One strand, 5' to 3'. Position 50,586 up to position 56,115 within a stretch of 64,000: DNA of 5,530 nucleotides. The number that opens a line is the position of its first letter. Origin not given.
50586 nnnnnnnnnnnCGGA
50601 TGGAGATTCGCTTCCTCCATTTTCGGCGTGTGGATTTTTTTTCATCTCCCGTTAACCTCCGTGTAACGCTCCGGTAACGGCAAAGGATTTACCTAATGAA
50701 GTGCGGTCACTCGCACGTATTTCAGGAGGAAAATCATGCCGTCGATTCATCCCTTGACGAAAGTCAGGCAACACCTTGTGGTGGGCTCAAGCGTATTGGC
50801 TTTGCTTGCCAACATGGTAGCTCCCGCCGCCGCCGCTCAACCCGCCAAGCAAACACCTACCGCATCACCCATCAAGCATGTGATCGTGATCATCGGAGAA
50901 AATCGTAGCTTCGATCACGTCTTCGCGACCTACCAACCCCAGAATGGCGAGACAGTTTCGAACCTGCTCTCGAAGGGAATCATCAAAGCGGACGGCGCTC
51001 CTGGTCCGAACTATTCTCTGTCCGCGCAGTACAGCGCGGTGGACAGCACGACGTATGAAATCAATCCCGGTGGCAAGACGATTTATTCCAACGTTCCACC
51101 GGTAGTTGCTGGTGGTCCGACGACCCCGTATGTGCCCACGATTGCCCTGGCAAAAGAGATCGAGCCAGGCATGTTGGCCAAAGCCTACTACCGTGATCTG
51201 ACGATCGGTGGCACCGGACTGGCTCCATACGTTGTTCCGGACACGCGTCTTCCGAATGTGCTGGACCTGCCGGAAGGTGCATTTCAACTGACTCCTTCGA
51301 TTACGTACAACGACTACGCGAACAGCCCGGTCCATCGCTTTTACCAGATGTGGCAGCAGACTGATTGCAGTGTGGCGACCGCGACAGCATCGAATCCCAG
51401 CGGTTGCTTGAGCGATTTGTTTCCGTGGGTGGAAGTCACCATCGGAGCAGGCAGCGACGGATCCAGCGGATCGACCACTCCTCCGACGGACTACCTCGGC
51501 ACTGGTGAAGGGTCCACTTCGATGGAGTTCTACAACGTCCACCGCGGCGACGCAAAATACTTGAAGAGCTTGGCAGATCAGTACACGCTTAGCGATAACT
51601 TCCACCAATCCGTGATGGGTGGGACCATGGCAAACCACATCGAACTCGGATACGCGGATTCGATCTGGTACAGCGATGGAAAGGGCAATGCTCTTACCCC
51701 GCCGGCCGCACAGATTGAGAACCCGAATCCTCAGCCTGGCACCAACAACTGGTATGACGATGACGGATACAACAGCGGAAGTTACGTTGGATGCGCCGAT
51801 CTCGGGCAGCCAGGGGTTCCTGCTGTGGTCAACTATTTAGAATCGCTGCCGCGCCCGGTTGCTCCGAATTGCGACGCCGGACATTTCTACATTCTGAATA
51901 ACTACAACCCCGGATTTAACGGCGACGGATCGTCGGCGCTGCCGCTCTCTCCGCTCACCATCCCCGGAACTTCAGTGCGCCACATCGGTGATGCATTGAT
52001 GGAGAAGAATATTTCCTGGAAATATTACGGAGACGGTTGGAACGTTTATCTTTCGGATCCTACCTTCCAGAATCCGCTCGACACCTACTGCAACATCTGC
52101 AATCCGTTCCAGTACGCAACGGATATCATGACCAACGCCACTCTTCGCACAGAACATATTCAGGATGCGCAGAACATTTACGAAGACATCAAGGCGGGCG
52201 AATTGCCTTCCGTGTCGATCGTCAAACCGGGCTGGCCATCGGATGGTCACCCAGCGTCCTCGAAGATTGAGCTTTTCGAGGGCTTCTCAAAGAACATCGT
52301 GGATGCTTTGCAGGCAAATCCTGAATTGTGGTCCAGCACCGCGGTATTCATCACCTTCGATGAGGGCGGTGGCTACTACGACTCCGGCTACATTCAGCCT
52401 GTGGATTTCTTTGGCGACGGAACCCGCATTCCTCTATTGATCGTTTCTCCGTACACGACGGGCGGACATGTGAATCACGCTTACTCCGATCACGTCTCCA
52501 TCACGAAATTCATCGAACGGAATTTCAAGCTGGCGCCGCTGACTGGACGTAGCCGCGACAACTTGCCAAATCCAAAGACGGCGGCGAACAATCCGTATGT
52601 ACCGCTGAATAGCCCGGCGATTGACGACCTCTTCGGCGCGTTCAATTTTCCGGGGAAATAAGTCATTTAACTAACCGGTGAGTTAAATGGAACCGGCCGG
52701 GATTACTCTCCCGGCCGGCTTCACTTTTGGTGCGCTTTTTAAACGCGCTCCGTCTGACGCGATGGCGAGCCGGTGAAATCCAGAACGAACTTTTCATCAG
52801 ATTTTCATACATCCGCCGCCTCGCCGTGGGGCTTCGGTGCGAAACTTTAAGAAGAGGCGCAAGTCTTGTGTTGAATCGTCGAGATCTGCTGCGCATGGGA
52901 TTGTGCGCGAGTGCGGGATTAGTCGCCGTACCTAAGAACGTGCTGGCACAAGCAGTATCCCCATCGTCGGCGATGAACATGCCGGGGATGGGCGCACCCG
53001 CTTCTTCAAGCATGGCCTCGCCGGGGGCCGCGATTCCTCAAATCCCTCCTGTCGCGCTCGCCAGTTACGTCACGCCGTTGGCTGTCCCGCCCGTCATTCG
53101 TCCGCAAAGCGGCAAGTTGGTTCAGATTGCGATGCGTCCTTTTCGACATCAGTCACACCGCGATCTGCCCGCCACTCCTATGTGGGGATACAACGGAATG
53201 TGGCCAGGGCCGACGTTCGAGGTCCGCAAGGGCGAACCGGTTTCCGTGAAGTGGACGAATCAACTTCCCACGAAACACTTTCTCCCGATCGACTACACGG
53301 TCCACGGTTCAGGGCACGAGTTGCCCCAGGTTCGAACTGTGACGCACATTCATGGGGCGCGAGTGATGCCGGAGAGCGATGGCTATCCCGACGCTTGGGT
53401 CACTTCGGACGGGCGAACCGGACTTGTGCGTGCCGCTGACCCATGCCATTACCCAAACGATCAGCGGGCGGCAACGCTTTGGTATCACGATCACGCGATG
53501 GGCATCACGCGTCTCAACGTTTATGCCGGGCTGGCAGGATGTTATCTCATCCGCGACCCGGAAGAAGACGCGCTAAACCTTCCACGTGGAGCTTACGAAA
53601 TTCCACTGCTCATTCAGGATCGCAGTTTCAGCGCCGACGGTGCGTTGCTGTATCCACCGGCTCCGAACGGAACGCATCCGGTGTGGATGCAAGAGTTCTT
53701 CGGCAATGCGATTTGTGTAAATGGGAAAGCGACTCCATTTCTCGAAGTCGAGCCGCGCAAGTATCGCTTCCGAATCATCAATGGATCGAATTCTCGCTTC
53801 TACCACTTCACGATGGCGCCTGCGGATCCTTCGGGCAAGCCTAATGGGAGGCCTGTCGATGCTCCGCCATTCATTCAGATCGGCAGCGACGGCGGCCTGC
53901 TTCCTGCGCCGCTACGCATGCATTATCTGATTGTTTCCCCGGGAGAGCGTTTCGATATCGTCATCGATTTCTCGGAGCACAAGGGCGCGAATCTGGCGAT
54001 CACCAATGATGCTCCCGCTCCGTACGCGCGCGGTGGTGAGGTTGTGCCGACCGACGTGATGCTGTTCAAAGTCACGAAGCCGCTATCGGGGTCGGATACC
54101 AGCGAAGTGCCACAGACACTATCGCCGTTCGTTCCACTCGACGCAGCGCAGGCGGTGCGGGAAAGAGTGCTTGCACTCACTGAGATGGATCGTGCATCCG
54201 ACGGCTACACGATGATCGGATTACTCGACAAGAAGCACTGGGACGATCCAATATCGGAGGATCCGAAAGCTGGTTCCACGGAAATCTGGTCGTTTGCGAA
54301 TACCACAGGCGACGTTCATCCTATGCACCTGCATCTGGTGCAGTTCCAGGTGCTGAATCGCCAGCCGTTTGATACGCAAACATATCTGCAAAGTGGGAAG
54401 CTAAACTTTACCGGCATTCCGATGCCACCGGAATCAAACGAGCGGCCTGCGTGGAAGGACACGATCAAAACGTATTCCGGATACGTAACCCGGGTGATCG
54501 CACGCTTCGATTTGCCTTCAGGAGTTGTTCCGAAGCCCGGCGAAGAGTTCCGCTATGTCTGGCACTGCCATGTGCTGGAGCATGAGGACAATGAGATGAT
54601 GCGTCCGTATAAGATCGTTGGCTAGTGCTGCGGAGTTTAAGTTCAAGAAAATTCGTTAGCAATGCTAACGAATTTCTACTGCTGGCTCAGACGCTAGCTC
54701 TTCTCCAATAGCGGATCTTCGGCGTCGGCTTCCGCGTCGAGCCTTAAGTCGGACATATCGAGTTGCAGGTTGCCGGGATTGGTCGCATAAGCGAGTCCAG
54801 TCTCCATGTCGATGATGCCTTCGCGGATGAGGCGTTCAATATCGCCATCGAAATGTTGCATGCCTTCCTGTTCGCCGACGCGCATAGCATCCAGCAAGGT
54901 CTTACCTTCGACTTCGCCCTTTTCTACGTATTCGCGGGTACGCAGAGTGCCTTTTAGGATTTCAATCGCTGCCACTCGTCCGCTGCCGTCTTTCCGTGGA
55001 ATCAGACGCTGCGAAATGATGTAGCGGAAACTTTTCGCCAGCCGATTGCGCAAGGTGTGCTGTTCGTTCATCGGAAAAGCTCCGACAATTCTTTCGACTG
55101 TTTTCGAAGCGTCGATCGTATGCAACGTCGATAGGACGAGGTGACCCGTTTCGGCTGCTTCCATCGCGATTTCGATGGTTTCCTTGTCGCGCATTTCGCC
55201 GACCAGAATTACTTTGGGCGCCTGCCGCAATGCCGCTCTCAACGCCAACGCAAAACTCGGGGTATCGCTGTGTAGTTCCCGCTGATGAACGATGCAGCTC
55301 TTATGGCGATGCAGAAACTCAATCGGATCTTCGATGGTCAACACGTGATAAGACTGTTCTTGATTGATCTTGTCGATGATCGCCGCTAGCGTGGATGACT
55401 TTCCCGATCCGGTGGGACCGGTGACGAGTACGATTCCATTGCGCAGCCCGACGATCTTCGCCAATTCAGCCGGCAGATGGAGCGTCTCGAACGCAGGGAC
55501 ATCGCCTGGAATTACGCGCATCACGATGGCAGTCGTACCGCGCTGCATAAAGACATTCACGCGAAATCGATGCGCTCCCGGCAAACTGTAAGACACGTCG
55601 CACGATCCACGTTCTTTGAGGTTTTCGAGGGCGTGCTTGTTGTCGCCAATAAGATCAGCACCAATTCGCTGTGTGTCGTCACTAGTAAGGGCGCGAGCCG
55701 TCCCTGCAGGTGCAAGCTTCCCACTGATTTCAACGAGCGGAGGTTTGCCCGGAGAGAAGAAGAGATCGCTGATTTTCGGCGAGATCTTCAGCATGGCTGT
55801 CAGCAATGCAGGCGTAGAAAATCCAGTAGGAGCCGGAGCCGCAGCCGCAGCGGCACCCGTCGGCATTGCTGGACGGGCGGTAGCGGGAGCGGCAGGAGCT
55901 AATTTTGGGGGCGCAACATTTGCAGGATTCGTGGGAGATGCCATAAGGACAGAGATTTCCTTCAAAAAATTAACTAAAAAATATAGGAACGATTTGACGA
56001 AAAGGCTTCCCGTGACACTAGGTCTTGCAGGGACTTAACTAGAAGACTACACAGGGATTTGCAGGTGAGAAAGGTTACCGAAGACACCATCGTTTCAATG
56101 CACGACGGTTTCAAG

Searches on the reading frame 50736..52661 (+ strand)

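Call 69: search_protein_families(library=pfam, proteins=[window:50736-52661:+], max_evalue=0.0001)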
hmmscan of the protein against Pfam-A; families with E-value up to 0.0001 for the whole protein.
window:50736-52661:+ (641 aa): 1 family
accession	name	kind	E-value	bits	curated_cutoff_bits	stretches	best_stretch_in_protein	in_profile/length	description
PF04185.19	Phosphoesterase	-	8.1e-54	183.5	23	1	257-599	96-355/356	Phosphoesterase family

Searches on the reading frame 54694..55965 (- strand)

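Call 69: search_protein_families(library=pfam, proteins=[window:54694-55965:-], max_evalue=0.0001)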
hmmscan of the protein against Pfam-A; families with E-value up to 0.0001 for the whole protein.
window:54694-55965:- (423 aa): 1 family
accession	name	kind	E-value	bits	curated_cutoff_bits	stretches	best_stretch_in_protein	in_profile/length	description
PF00437.27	T2SSE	-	2.7e-44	151.8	24.9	1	132-331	92-287/370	Type II/IV secretion system protein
